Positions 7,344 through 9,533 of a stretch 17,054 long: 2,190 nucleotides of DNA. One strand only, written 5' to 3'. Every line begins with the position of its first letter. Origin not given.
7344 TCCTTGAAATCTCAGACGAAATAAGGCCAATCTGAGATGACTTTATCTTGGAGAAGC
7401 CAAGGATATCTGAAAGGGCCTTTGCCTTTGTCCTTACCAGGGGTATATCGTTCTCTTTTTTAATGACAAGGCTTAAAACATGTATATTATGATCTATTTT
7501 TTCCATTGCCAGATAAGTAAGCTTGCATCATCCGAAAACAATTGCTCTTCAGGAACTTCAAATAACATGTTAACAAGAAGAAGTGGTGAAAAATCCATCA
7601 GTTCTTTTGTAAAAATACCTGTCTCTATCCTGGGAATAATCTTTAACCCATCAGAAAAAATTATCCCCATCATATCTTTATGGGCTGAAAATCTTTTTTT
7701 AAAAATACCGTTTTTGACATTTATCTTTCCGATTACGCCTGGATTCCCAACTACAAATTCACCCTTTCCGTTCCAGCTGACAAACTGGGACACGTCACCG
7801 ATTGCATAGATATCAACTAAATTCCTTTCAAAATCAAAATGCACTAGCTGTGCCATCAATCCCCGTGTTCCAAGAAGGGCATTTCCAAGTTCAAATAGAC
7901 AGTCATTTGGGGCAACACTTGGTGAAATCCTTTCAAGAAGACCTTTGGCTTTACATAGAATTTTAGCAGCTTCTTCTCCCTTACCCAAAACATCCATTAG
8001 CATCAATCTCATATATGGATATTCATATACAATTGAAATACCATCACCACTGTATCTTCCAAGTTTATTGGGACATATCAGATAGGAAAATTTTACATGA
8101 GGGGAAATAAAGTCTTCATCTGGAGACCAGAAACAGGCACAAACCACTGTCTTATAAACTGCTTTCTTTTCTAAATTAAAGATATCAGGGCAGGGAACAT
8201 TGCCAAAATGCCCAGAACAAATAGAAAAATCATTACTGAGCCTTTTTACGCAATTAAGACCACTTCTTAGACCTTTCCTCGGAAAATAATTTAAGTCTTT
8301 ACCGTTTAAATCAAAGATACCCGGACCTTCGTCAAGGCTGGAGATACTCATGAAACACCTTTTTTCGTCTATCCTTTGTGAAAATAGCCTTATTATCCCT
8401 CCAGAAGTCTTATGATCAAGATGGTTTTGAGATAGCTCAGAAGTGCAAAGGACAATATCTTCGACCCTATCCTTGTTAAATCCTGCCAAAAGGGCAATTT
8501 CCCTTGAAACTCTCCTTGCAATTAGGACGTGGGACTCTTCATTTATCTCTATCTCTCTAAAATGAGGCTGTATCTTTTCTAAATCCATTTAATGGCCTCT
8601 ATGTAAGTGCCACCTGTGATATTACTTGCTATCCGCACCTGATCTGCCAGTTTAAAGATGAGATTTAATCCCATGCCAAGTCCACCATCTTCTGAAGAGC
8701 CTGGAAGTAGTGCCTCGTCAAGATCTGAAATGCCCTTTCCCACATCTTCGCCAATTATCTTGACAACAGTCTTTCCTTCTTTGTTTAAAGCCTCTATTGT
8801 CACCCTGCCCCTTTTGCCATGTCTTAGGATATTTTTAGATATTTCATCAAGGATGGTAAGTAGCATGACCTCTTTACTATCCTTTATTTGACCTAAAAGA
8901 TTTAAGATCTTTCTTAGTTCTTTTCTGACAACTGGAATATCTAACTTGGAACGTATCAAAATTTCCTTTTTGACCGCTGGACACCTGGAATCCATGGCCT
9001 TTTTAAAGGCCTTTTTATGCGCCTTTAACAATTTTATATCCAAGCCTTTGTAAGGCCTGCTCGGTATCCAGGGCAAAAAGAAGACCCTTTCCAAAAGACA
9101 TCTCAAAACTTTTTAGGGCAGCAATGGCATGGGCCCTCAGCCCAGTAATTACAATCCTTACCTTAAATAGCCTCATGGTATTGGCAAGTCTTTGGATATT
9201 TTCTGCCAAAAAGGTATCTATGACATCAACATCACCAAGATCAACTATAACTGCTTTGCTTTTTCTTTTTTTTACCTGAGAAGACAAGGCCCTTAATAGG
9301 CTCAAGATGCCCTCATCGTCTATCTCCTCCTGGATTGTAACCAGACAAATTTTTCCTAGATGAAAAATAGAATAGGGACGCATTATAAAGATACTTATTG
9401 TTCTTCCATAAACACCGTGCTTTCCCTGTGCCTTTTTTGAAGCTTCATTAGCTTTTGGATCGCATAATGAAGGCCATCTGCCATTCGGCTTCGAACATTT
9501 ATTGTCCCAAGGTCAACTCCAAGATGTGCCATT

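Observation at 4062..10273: Seven-gene stressosome-type operon with no sigma-factor or partner-switch output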

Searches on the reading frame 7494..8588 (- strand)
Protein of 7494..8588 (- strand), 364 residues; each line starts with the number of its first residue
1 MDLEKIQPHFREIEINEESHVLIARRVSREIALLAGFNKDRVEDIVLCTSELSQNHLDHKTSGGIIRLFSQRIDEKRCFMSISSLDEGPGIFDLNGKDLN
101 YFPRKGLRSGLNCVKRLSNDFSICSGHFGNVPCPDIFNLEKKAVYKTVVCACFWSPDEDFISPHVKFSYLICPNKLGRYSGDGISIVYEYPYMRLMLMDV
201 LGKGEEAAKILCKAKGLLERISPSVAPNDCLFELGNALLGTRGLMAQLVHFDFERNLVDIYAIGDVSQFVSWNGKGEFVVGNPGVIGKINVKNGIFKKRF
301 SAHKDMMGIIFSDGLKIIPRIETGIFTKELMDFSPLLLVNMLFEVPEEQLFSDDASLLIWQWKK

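Call 4: search_protein_families(library=pfam, proteins=[window:7494-8588:-], max_evalue=0.01)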
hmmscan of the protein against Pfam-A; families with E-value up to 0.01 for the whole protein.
window:7494-8588:- (364 aa): 1 family
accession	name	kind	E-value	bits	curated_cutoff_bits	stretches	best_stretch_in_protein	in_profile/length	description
PF13581.12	HATPase_c_2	-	0.00019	21.9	27.4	1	20-123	7-114/127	Histidine kinase-like ATPase domain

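Call 5: search_protein_families(library=ncbifam, proteins=[window:7494-8588:-], max_evalue=0.01)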
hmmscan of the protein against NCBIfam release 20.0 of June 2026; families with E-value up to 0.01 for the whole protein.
window:7494-8588:- (364 aa): 1 family
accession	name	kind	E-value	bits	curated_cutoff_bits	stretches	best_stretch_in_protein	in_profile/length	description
NF041045.1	RsbA_anti_sig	subfamily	0.0097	15.2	210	0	15-70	185-240/303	anti-sigma factor RsbA family regulatory protein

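Call 23: search_solved_structures(query=A2, max_evalue=1, show_alignments=2)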
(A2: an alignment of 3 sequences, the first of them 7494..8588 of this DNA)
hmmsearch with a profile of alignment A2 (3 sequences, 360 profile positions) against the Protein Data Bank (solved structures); distinct sequences matched with E-value up to 1: 4.
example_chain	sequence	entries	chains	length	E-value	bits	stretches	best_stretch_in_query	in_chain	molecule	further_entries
3w40_A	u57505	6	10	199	4.8e-07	32.4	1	173-321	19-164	Phosphoserine phosphatase RsbX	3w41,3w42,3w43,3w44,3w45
3zt9_A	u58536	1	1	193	1.4e-05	27.5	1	169-315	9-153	Stage II sporulation protein E (SpoIIE)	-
3ke6_A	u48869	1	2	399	0.0033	19.8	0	15-60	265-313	Protein Rv1364c/MT1410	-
6m36_A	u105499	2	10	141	0.041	16.1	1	10-65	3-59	Serine-protein kinase RsbW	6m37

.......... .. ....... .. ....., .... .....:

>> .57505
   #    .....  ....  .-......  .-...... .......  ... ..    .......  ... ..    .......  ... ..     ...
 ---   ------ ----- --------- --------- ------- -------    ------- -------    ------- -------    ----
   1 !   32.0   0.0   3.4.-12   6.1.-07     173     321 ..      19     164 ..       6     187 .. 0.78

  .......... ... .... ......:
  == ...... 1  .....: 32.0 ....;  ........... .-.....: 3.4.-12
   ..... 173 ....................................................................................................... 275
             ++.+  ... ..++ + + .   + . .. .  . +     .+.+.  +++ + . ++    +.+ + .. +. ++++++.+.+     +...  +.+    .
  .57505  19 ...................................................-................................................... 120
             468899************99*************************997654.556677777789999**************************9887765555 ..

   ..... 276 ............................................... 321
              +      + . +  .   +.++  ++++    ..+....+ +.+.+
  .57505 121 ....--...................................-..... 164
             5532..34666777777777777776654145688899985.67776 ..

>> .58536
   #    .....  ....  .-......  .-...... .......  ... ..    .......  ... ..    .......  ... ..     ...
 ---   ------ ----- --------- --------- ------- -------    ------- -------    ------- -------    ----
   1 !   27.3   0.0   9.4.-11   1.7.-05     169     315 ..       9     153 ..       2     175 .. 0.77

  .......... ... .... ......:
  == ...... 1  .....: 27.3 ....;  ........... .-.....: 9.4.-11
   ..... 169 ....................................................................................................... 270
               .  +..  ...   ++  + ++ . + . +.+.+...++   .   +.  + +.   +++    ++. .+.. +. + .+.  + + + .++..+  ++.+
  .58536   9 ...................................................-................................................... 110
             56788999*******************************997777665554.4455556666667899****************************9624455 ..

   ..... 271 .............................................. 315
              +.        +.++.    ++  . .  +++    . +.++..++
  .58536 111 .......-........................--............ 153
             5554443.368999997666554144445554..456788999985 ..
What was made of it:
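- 7494..8588 (-): g4: fusion of an RsbT/RsbW-like kinase domain (about 1-135) and an RsbX-like PP2C phosphatase (about 165-364). A three-sequence profile hits B. subtilis RsbX 3w40 at E 4.8e-7, Moorella MtX 3zt9 at 1.4e-5, and RsbW/Rv1364c for the N-terminus (call 23).
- On Stressosome RsbR-RsbS-RsbT(-RsbX) module: Profile hit to B. subtilis RsbX at E 4.8e-7 and Moorella MtX at 1.4e-5 (call 23).
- Closest known: Moorella thermoacetica MtR-MtS-MtT-MtX stressosome with a diguanylate cyclase output. Same: MtX is the second-best structural relative of the g4 phosphatase domain (call 23).
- Checked: Best hits are B. subtilis RsbX 3w40 (E 4.8e-7) and Moorella MtX 3zt9 (call 23).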

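Call 25: find_related_loci(query=A2, collection=genome_contigs, flank=10000)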
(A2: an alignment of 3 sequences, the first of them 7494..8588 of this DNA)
Query A2 (364 aa) in genome_contigs; peptide patterns used: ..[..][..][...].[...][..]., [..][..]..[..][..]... (x = any residue, [..] = any of these).
36 stretches matched a pattern; 11 encode a relative of the query (tblastn E <= 1e-3); 10 distinct loci.
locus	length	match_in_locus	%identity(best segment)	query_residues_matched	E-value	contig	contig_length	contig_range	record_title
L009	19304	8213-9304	95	1-364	0e+0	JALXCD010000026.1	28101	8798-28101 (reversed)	MAG: Deltaproteobacteria bacterium isolate T2_metabat2_scaf2bin.141 T2_NODE_1237_length_28101_cov_1.905126, whole genome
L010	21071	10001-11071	42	1-363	5e-91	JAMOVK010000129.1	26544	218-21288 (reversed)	MAG: Deltaproteobacteria bacterium isolate PIR-30_metabat2_scaf2bin.024 PIR-30_scaffold_582_c1, whole genome shotgun seq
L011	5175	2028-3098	43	1-359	1e-89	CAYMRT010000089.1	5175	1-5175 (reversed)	MAG TPA_asm: uncultured Desulfobacterales bacterium isolate binchicken_co219_51 genome assembly, contig: k141_1234739, w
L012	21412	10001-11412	40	1-363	3e-86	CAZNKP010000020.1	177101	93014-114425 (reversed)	MAG TPA_asm: uncultured Desulfobacterales bacterium isolate binchicken_co219_284 genome assembly, contig: k141_58615, wh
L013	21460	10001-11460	38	1-364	4e-78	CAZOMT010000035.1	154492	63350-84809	MAG TPA_asm: uncultured Thermodesulfatator sp. isolate binchicken_co219_236 genome assembly, contig: k141_171643, whole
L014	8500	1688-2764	37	1-363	3e-77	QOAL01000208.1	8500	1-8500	MAG: Thermodesulfatator sp. isolate MAG 87 Ga0232637_10001446, whole genome shotgun sequence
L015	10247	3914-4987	39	1-362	4e-75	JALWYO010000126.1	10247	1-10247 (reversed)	MAG: Deltaproteobacteria bacterium isolate T2_metabat1_scaf2bin.014 T2_NODE_8647_length_10247_cov_2.327470, whole genome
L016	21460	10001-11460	38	1-364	7e-75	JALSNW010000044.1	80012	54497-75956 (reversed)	MAG: Deltaproteobacteria bacterium isolate 356-284_metabat1_scaf2bin.060 356-284_scaffold_64_c1, whole genome shotgun se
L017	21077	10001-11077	37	1-363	2e-71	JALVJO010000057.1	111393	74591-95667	MAG: Deltaproteobacteria bacterium isolate A1_metabat2_scaf2bin.062 A1_NODE_15_length_111393_cov_46.874050, whole genome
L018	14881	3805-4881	36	1-363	4e-67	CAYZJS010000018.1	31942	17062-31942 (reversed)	MAG TPA_asm: uncultured Thermodesulfatator sp. isolate binchicken_co219_454 genome assembly, contig: k141_845491, whole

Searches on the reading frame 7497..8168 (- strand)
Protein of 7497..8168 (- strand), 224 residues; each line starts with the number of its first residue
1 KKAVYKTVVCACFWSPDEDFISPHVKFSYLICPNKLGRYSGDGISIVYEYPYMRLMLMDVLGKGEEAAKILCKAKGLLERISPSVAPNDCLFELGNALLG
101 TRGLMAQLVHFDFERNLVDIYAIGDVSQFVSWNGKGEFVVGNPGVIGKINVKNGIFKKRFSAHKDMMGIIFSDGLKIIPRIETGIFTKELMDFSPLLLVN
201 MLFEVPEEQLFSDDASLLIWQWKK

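Call 31: search_protein_families(library=pfam, proteins=[window:7497-8168:-], max_evalue=5)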
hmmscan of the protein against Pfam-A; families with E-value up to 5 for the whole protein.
seq(224 aa): 1 family
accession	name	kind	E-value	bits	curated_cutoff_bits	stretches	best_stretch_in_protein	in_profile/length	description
PF07228.17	SpoIIE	-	0.0043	17.4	25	1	53-221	5-190/192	Stage II sporulation protein E (SpoIIE)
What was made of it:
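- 7494..8588 (-): Pfam SpoIIE scores only 17 bits, below its cut-off (call 31).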

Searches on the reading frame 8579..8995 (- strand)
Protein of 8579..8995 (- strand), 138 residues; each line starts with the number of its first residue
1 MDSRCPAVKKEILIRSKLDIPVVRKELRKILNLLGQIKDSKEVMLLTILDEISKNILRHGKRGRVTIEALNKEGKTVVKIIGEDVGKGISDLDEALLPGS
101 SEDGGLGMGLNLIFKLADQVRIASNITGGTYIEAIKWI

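Call 54: search_solved_structures(query=window:8579-8995:-, max_evalue=0.01, show_alignments=1)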
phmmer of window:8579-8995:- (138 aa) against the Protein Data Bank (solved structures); distinct sequences matched with E-value up to 0.01: 3.
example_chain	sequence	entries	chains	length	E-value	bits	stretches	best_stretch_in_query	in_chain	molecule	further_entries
1til_A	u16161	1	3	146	0.0085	19.5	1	45-133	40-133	Anti-sigma F factor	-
1l0o_A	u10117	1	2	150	0.0091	19.4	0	45-133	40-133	Anti-sigma F factor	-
1tid_A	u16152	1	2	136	0.0096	19.3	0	45-132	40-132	Anti-sigma F factor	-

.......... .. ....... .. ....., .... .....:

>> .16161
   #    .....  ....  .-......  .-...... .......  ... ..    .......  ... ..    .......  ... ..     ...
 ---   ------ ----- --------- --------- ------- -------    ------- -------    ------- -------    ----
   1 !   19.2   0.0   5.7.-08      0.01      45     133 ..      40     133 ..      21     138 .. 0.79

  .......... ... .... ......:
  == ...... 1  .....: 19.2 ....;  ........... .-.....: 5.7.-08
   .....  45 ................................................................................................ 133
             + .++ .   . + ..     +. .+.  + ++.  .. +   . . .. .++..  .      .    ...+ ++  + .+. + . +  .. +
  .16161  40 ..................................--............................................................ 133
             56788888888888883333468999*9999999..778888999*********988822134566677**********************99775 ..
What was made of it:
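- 8579..8995 (-): g3: RsbT-like small GHKL Ser/Thr kinase (138 aa). Only weak PDB similarity to SpoIIAB, E 8.5e-3 (call 54).
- On Stressosome RsbR-RsbS-RsbT(-RsbX) module: The only PDB similarity is weak, to SpoIIAB at E 8.5e-3 (call 54).
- g3 is only generically a GHKL Ser kinase; specific RsbT orthology is not shown (call 54).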

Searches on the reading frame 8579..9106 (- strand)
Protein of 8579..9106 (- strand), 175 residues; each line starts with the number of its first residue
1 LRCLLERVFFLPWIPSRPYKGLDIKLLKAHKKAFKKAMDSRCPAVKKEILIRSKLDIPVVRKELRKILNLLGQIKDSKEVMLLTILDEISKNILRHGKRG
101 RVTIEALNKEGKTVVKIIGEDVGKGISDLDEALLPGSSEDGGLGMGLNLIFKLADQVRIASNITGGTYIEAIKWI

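Call 4: search_protein_families(library=pfam, proteins=[window:8579-9106:-], max_evalue=0.01)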
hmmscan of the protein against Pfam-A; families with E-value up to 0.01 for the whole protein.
window:8579-9106:- (175 aa): 2 families
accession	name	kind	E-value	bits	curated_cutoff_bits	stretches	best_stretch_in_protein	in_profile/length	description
PF13581.12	HATPase_c_2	-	5e-07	30.2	27.4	1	59-167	10-121/127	Histidine kinase-like ATPase domain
PF02518.31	HATPase_c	-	1.3e-06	29.3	26.4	1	79-170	3-104/111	Histidine kinase-, DNA gyrase B-, and HSP90-like ATPase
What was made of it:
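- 8579..8995 (-): HATPase_c_2 30.2 bits, cut-off 27.4 (call 4).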

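Call 5: search_protein_families(library=ncbifam, proteins=[window:8579-9106:-], max_evalue=0.01)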
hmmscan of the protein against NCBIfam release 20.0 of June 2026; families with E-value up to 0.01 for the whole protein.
window:8579-9106:- (175 aa): 2 families
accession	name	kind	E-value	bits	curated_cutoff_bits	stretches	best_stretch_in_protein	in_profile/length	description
TIGR01925.2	spIIAB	equivalog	8.6e-09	35.4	135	1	85-173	41-134/137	anti-sigma F factor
NF041045.1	RsbA_anti_sig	subfamily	4e-07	29.6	210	1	51-170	185-299/303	anti-sigma factor RsbA family regulatory protein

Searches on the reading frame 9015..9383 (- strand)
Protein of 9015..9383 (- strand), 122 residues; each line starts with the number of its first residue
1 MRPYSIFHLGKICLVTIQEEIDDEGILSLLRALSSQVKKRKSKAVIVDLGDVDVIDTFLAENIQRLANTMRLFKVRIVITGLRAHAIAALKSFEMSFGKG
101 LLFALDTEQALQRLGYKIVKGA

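Call 4: search_protein_families(library=pfam, proteins=[window:9015-9383:-], max_evalue=0.01)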
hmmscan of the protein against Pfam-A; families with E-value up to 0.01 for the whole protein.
window:9015-9383:- (122 aa): 1 family
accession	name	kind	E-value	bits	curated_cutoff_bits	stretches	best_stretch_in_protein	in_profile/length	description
PF01740.26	STAS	-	1.8e-08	34.5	22.6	1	10-90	8-88/106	STAS domain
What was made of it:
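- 9015..9383 (-): g2: RsbS-like single-STAS scaffold protein. Pfam STAS 34.5 bits (call 4).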

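Call 5: search_protein_families(library=ncbifam, proteins=[window:9015-9383:-], max_evalue=0.01)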
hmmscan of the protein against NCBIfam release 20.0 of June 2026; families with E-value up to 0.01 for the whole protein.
window:9015-9383:- (122 aa): 2 families
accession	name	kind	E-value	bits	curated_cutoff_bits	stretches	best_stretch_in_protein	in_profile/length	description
NF052652.1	YtvA_fam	equivalog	1.4e-08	34.5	250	1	11-95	144-228/243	YtvA family blue-light photoreceptor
NF002266.0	PRK01198.1-2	equivalog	0.0055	15.8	270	1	17-96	189-272/333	V-type ATP synthase subunit C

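Call 53: search_solved_structures(query=window:9015-9383:-, max_evalue=0.01, show_alignments=1)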
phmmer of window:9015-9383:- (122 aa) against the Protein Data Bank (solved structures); distinct sequences matched with E-value up to 0.01: 16.
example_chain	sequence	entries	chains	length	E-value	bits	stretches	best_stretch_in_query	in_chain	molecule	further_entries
6qcm_A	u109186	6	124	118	1.1e-12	51.4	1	6-116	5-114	RsbS protein | RsbT antagonist protein RsbS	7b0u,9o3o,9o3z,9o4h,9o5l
9o4r_a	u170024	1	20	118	1.6e-12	50.9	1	6-116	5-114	RsbT antagonist protein RsbS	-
6jhk_A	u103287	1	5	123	3e-10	43.6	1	7-115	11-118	RsbS negative regulator of sigma-B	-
2vy9_A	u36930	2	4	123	1.9e-05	28.2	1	11-114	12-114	ANTI-SIGMA-FACTOR ANTAGONIST | ANTI-SIGMA-FACTOR ANTAGONIST (STAS) DOMAIN PROTEIN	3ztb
6qcm_AD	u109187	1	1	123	2e-05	28.1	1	11-99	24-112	RsbR protein,RsbR protein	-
3zxn_A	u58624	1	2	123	3.7e-05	27.2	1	11-114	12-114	ANTI-SIGMA-FACTOR ANTAGONIST (STAS) DOMAIN PROTEIN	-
6qcm_AB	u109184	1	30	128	0.00012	25.5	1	11-88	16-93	RsbR protein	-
6qcm_CB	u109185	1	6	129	0.00013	25.5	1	11-88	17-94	RsbR protein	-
6qcm_CD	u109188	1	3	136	0.00014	25.3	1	11-88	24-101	RsbR protein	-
9o5l_A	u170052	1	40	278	0.00019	25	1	11-87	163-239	STAS domain-containing protein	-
9o4r_A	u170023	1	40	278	0.00046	23.7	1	11-87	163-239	RsbR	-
7b0u_A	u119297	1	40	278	0.00046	23.7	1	11-87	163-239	RsbR protein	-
9o3o_A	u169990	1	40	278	0.00062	23.3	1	11-87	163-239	STAS domain-containing protein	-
9o3z_A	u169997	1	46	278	0.0024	21.4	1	11-87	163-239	RsbR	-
9o4h_A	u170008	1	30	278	0.0033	20.9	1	11-87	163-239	RsbR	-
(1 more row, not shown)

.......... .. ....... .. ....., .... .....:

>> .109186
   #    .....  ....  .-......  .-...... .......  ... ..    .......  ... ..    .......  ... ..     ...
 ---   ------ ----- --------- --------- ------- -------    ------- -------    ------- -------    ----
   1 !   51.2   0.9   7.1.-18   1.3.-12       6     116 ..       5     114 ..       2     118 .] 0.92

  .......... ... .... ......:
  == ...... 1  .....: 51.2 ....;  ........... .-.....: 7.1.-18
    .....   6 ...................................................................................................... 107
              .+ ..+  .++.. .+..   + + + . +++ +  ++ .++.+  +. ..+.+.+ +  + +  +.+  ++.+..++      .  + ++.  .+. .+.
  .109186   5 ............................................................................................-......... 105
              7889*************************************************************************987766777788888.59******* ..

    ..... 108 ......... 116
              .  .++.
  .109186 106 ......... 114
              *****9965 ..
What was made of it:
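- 9015..9383 (-): Thr in VIDTF aligns to the phospho-Ser of RsbS (call 53).
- On Stressosome RsbR-RsbS-RsbT(-RsbX) module: Thr in VIDTF aligns to Ser in IDFIDSF (call 53).
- Checked: Best hit is Listeria RsbS, E 1e-12 (call 53).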
